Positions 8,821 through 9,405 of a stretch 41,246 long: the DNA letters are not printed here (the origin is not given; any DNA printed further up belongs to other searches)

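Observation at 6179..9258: Two paralogous HEPN-like + nucleotidyltransferase cassettes flank trxB, with unusual gene order and motifs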

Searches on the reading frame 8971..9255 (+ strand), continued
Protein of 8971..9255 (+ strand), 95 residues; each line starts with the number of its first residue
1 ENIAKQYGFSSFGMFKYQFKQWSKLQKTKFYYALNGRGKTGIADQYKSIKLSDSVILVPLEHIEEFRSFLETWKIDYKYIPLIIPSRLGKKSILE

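Call 90: search_solved_structures(query=L170:3672-4172:+, max_evalue=10, show_alignments=5)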
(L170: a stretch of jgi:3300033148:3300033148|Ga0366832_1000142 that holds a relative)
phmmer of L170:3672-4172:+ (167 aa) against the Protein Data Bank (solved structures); distinct sequences matched with E-value up to 10: 3.
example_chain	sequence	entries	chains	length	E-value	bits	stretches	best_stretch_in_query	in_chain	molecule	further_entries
2hsb_A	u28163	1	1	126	0.038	17.3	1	58-164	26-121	Hypothetical UPF0332 protein AF0298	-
7e8k_A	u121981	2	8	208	0.59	13.5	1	90-159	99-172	RNA-free ribonuclease P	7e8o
4as5_A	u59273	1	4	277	1.4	12.3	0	71-105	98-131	INOSITOL MONOPHOSPHATASE 1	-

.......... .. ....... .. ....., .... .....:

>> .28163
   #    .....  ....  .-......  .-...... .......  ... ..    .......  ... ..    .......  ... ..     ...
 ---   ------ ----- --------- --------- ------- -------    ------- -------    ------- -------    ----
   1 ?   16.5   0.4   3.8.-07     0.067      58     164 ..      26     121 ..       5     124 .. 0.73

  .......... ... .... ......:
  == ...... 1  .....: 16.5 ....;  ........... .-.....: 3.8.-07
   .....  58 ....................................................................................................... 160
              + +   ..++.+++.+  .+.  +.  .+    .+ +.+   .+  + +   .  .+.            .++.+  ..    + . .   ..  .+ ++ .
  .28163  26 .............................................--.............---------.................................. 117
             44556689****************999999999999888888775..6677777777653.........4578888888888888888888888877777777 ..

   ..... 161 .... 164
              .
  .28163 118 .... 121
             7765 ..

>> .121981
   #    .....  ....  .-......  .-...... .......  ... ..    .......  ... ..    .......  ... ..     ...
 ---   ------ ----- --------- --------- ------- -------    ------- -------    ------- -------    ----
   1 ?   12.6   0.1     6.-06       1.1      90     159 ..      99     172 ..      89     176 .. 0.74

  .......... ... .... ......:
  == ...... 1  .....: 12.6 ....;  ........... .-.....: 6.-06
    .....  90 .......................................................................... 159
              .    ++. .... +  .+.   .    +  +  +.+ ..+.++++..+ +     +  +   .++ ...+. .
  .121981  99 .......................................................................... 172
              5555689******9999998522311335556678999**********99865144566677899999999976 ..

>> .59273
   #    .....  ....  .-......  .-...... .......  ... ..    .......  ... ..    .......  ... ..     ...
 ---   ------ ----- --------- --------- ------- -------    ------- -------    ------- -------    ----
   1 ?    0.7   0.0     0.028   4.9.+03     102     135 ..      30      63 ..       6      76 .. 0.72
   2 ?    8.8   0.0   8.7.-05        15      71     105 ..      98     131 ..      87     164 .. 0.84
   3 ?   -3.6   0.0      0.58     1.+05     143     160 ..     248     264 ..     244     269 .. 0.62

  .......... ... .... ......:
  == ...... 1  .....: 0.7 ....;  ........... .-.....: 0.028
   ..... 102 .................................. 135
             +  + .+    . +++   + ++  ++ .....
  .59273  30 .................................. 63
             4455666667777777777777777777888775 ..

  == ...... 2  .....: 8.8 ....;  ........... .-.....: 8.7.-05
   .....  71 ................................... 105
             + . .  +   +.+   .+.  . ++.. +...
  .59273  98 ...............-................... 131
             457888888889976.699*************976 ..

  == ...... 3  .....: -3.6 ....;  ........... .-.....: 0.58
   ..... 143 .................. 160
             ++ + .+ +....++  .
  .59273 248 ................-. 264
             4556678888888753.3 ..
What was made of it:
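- The AF0298 sequence itself reads ...SKTH... and ...R-E-E-S-D-Y-G (call 90). The conserved motifs fall at the topological positions described for AF0298-like HEPN-T, including an identical R-x4-Y-G in cassette 1 and in AF0298 (call 90).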

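Call 91: search_protein_families(library=pfam, proteins=[L170:3672-4172:+], max_evalue=10)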
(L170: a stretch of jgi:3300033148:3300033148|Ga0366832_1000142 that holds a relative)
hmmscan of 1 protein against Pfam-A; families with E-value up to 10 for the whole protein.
L170:3672-4172:+ (167 aa): 0 families

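Call 108: find_encoding_contigs(protein=P0371, flank=1500, max_places=1)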
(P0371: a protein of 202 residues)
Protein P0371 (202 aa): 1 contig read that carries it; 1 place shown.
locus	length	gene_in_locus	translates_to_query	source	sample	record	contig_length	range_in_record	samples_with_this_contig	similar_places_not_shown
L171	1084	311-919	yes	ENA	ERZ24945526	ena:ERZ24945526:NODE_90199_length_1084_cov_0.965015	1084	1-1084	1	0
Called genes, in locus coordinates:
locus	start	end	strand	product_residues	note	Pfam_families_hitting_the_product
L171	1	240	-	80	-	?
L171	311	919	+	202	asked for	-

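Call 109: find_encoding_contigs(protein=P0396, flank=1500, max_places=1)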
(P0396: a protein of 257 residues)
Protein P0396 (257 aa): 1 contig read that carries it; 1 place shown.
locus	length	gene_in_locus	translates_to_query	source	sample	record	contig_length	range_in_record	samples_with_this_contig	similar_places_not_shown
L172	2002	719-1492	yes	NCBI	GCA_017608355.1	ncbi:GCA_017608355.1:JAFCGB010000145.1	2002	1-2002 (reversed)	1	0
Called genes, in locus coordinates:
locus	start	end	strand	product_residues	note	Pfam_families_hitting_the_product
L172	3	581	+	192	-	?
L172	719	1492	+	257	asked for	-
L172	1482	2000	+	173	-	?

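Call 110: find_encoding_contigs(protein=P0422, flank=1500, max_places=1)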
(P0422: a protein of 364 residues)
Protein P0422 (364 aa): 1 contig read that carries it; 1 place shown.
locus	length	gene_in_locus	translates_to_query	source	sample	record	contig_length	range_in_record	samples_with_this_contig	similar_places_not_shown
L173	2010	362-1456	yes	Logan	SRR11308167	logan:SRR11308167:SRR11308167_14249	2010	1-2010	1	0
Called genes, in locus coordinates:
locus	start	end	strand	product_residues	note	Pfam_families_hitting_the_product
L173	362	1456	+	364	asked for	PF01939:NucS_C, PF18765:Polbeta (faint)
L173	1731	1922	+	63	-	PF01850:PIN (weak)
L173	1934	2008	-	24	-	?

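Call 111: find_encoding_contigs(protein=P0369, flank=1500, max_places=1)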
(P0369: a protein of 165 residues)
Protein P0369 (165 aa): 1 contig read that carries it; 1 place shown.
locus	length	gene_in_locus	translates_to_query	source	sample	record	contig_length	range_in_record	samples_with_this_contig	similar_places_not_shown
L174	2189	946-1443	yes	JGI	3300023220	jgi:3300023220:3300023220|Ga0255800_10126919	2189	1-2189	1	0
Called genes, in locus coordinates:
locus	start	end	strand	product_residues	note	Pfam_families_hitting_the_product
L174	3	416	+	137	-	?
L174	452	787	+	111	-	PF04032:Rpr2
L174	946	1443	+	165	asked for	-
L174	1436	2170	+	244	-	-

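Call 116: find_encoding_contigs(protein=P0388, flank=1500, max_places=1)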
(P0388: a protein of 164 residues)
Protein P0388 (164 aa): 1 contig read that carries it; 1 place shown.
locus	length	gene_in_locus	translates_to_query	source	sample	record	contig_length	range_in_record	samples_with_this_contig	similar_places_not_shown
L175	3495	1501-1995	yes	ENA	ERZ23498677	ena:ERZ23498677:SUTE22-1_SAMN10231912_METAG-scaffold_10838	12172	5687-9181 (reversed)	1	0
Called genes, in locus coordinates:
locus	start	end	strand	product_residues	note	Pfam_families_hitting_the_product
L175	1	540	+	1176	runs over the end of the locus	?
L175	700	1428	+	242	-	-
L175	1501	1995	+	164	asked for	-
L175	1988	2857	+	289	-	-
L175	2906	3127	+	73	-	-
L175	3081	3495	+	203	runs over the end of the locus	-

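Call 117: find_encoding_contigs(protein=P0373, flank=1500, max_places=1)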
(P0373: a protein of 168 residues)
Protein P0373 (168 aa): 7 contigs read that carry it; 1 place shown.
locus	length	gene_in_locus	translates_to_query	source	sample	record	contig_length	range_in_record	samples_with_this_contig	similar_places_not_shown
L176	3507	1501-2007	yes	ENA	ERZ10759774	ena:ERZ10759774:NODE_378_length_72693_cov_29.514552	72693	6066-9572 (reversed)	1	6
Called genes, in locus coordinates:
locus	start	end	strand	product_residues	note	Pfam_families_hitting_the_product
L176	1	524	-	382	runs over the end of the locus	-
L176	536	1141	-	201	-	-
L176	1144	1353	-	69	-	-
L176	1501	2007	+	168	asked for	-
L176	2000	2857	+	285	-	-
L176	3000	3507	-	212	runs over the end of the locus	-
